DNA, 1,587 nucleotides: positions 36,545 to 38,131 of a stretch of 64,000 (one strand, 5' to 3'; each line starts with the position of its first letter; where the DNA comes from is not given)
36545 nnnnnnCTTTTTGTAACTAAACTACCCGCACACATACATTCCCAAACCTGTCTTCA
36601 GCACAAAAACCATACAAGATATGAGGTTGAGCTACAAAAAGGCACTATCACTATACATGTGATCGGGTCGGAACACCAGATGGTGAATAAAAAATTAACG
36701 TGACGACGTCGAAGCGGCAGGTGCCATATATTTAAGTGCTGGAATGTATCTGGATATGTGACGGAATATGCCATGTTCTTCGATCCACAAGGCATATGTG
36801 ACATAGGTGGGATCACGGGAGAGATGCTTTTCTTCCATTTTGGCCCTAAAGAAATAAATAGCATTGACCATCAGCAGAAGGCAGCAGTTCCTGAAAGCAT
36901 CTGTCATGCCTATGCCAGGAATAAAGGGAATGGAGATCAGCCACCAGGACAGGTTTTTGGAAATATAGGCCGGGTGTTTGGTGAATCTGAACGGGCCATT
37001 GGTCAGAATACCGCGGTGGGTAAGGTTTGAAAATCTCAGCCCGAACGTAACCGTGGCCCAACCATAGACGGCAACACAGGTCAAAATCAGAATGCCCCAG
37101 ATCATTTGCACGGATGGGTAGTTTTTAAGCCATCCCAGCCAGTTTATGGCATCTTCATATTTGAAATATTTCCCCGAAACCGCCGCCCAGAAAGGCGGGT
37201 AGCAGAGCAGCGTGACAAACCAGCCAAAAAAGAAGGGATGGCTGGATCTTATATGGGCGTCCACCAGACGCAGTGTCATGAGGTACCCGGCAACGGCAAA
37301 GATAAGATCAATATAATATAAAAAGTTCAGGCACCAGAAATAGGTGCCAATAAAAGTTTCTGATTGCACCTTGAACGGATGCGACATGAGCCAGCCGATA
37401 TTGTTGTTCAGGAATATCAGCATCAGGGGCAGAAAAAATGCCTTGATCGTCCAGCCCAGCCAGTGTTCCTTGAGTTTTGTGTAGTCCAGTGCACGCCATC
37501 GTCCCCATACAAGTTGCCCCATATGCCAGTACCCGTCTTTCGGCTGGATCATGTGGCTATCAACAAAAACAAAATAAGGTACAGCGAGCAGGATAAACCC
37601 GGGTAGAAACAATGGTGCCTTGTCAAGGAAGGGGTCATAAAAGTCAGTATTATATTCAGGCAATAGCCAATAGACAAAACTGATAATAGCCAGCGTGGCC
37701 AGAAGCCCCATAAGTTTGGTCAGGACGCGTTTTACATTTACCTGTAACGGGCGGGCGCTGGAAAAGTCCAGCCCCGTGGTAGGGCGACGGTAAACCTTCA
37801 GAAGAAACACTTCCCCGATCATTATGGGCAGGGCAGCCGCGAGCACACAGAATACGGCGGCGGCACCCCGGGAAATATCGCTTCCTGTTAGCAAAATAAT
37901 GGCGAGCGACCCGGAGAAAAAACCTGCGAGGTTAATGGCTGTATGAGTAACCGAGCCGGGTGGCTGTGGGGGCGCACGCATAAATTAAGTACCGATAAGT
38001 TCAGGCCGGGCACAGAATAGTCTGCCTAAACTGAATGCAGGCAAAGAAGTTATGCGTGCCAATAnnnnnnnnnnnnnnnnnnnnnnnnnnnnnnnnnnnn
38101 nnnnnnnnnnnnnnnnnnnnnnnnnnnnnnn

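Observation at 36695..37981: ICMT-type membrane methyltransferase encoded directly downstream of the PEP-CTERM cargo gene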

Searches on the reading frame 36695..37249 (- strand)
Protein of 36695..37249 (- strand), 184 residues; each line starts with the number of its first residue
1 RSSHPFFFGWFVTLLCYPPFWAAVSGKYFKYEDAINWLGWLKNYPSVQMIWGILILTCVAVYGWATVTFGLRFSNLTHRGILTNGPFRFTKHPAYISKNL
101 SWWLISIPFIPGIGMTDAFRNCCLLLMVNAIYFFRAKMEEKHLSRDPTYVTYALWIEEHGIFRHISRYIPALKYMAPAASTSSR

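Call 61: search_solved_structures(query=A2, max_evalue=10, show_alignments=3)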
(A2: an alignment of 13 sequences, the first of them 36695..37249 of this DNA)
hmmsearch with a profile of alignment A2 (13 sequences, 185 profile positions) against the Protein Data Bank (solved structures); distinct sequences matched with E-value up to 10: 0.

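Call 65: predict_structure(alignment_id=A2)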
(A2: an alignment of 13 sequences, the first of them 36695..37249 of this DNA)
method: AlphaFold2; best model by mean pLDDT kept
length: 184 residues; sequences in the alignment: 13
mean_pLDDT: 68.8   pTM: 0.60
mean pLDDT of the five models: 68.8, 66.1, 61.2, 61.2, 56.1
residues with pLDDT >= 90: 4; 70-90: 97; 50-70: 63; < 50: 20
segments of 3 or more residues with pLDDT < 50: 74-85, 180-184
pLDDT, mean of each block of 10 residues (from residue 1): 56 71 64 64 84 89 73 44 50 77 76 65 75 72 68 79 77 66 42
secondary structure, 60 per line:
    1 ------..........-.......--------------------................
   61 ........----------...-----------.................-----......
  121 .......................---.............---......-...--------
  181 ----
elements in order: H7-16 H18-24 H45-68 H93-109 H115-143 H147-159 H163-168

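Call 68: fold_search(model_id=the predicted structure, library=pdb)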
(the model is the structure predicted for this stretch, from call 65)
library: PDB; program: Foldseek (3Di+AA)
matches with E <= 10: 23; with E <= 0.001: 0
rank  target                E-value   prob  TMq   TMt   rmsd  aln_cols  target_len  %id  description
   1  8xku_G                5.6e+00  0.12  0.30  0.21   8.6       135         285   19  Cryo-EM structure of the Ycf2-FtsHi motor complex from Arabidopsis in ATP-bound state (released 2024-09-11)
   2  8xqo_R                5.9e+00  0.06  0.26  0.19  13.4       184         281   14  Structure of human class T GPCR TAS2R14-Gi complex with Aristolochic acid A. (released 2024-07-10)
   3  3kkd_C                5.9e+00  0.04  0.18  0.16  16.2       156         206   17  Structure of a putative tetr transcriptional regulator (pa3699) from pseudomonas aeruginosa pa01 (released 2009-12-15)
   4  7cj3_A                6.2e+00  0.06  0.25  0.20  10.2       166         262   13  Crystal structure of the transmembrane domain of Salpingoeca rosetta rhodopsin phosphodiesterase (released 2020-11-25)
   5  4ytm_G                6.5e+00  0.09  0.26  0.30   8.5       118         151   14  Crystal structure of Mitochondrial rhodoquinol-fumarate reductase from Ascaris suum with N-biphenyl-3-yl-2-(trifluorom (released 2015-08-05)
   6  2fbw_C                7.1e+00  0.10  0.29  0.37  15.7       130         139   12  Avian respiratory complex II with carboxin bound (released 2005-12-20)
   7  3vr8_G                7.1e+00  0.04  0.19  0.22  19.5       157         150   12  Mitochondrial rhodoquinol-fumarate reductase from the parasitic nematode Ascaris suum (released 2012-07-11)
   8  9m2a_A                7.1e+00  0.03  0.20  0.16  16.6       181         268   13  The crystal structure of the trypanosome alternative oxidase complexed with a trypanocidal phosphonium derivative (com (released 2025-09-10)
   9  3nvk_A                7.5e+00  0.03  0.16  0.09  18.7       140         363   14  Structural basis for substrate placement by an archaeal box C/D ribonucleoprotein particle (released 2011-07-20)
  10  4ysx_G                7.9e+00  0.06  0.25  0.29  10.8       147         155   10  Crystal structure of Mitochondrial rhodoquinol-fumarate reductase from Ascaris suum with the specific inhibitor NN23 (released 2015-08-05)
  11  9kun_D                7.9e+00  0.03  0.19  0.15  17.7       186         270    9  Crystal structure of ligand-free trypanosome alternative oxidase (released 2025-09-10)
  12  6wvg_A                7.9e+00  0.02  0.14  0.08  12.3       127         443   13  human CD53 (released 2020-09-16)
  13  7d7q_B                8.7e+00  0.07  0.25  0.17   7.1       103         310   14  Crystal structure of the transmembrane domain and linker region of Salpingoeca rosetta rhodopsin phosphodiesterase (released 2020-11-18)
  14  7lhb_A                8.7e+00  0.03  0.18  0.22  11.0       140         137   11  Crystal structure of Bcl-2 in complex with prodrug ABBV-167 (released 2021-04-14)
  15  7cj3_B                9.2e+00  0.07  0.24  0.18   7.5        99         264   14  Crystal structure of the transmembrane domain of Salpingoeca rosetta rhodopsin phosphodiesterase (released 2020-11-25)
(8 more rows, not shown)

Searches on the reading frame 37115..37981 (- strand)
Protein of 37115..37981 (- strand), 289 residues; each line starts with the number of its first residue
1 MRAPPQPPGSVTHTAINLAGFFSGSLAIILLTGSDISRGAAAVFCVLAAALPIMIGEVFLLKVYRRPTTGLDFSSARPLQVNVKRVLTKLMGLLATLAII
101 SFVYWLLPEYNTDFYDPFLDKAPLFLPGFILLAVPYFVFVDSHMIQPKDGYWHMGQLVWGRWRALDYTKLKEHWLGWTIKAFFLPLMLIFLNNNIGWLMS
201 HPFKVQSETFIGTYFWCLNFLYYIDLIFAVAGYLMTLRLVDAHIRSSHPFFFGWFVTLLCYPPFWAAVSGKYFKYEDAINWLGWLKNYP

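Call 30: search_protein_representatives(protein=window:37115-37981:-)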
Query: 289 residues. Proteins with E-value up to 0.001 (for the whole library): 772; up to 1e-10: 435; up to 1e-30: 180. The best 150 are listed.
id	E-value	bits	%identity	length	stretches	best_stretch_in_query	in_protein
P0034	3.2e-65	237.0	42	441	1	4-287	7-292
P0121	1.3e-61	225.1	44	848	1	20-289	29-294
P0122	4.3e-60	220.1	43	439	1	3-283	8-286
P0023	4.7e-60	220.0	42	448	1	15-289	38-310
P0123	1.3e-58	215.3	41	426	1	16-289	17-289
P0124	2.8e-57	210.9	37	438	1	3-289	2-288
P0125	4.8e-57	210.1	39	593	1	3-289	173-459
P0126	6.2e-57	209.8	41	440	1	8-289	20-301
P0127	3.3e-56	207.4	40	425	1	6-288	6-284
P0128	2.4e-55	204.5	42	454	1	41-289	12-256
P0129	1.3e-54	202.2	39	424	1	5-282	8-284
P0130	2.5e-53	197.9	36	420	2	7-289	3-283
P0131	3.7e-53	197.3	42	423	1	16-289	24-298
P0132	4.5e-53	197.1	38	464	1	8-289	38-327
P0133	5.7e-53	196.7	39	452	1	5-284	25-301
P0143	6.5e-49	183.4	34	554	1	5-289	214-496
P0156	2.8e-47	178.1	37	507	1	36-289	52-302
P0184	1.7e-43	165.6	35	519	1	36-289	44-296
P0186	2.8e-43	164.9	38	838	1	13-286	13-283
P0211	2.5e-39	151.9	39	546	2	81-281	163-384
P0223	2.4e-37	145.4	36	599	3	140-281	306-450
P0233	1.6e-36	142.7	30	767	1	28-283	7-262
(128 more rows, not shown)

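Call 32: search_protein_families(library=pfam, proteins=[P0121, P0186, P0233, P0125, P0143, P0223, P0211, P0184, P0156], max_evalue=0.01)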
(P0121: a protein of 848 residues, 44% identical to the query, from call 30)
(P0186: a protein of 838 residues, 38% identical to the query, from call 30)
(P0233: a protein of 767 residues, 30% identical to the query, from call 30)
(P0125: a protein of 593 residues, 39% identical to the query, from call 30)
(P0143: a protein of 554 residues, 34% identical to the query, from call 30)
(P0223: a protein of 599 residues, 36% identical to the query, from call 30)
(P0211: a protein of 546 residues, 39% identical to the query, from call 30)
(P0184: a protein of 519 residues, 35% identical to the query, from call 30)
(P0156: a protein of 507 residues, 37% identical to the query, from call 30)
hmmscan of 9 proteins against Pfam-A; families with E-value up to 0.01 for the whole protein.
P0121 (848 aa): 3 families
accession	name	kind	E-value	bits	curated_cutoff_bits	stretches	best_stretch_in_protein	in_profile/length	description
PF04140.19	ICMT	-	2.9e-06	28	24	1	316-393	21-94/95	Isoprenylcysteine carboxyl methyltransferase (ICMT) family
PF13231.12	PMT_2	-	5.1e-05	24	26.1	1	498-641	15-157/160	Dolichyl-phosphate-mannose-protein mannosyltransferase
PF04191.18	PEMT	-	0.0044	17.9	25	1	321-394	34-100/105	Phospholipid methyltransferase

P0186 (838 aa): 4 families
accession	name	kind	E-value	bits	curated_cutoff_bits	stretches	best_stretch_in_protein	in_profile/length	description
PF00144.29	Beta-lactamase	-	4.7e-49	167.8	27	1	481-819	13-324/329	Beta-lactamase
PF04140.19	ICMT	-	3.1e-05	24.7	24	1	310-385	23-94/95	Isoprenylcysteine carboxyl methyltransferase (ICMT) family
PF04191.18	PEMT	-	8.6e-05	23.4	25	1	311-385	32-99/105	Phospholipid methyltransferase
PF06966.17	DUF1295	-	0.0013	18.7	20.4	1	316-376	148-207/235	Protein of unknown function (DUF1295)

P0233 (767 aa): 2 families
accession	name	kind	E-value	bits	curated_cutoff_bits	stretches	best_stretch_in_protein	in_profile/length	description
PF00144.29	Beta-lactamase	-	1.7e-36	126.5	27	1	460-746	14-321/329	Beta-lactamase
PF04140.19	ICMT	-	0.00029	21.6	24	1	290-365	22-93/95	Isoprenylcysteine carboxyl methyltransferase (ICMT) family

P0125 (593 aa): 1 family
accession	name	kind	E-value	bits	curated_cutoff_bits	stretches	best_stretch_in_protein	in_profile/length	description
PF04140.19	ICMT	-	3.2e-06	27.9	24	1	469-558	10-94/95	Isoprenylcysteine carboxyl methyltransferase (ICMT) family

P0143 (554 aa): 0 families

P0223 (599 aa): 2 families
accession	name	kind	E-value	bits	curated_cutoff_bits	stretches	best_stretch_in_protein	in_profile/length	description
PF04140.19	ICMT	-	1.4e-06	29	24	1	465-558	7-93/95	Isoprenylcysteine carboxyl methyltransferase (ICMT) family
PF06966.17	DUF1295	-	0.00028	20.9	20.4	1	488-567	148-231/235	Protein of unknown function (DUF1295)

P0211 (546 aa): 2 families
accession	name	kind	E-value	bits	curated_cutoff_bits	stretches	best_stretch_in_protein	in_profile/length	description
PF06966.17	DUF1295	-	8.9e-05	22.5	20.4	1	388-500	118-233/235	Protein of unknown function (DUF1295)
PF04140.19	ICMT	-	0.00013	22.8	24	1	398-489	7-93/95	Isoprenylcysteine carboxyl methyltransferase (ICMT) family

P0184 (519 aa): 0 families

P0156 (507 aa): 2 families
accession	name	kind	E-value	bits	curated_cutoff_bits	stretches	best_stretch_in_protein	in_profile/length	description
PF04140.19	ICMT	-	0.00016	22.5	24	1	311-354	9-51/95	Isoprenylcysteine carboxyl methyltransferase (ICMT) family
PF04191.18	PEMT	-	0.00048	21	25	0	313-360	21-64/105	Phospholipid methyltransferase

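Call 67: search_protein_families(library=ncbifam, proteins=[P0121], max_evalue=0.01)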
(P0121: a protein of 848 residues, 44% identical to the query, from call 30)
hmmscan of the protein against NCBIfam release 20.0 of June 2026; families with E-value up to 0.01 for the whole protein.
P0121 (848 aa): 1 family
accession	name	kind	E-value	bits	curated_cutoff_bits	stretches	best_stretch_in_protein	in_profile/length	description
NF040696.1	isopcys_mtase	equivalog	0.0091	15.9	160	0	330-403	112-181/190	protein-S-isoprenylcysteine O-methyltransferase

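Call 94: search_protein_families(library=pfam, proteins=[window:37250-37981:-], max_evalue=10)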
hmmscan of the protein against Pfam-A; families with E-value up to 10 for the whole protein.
window:37250-37981:- (244 aa): 0 families
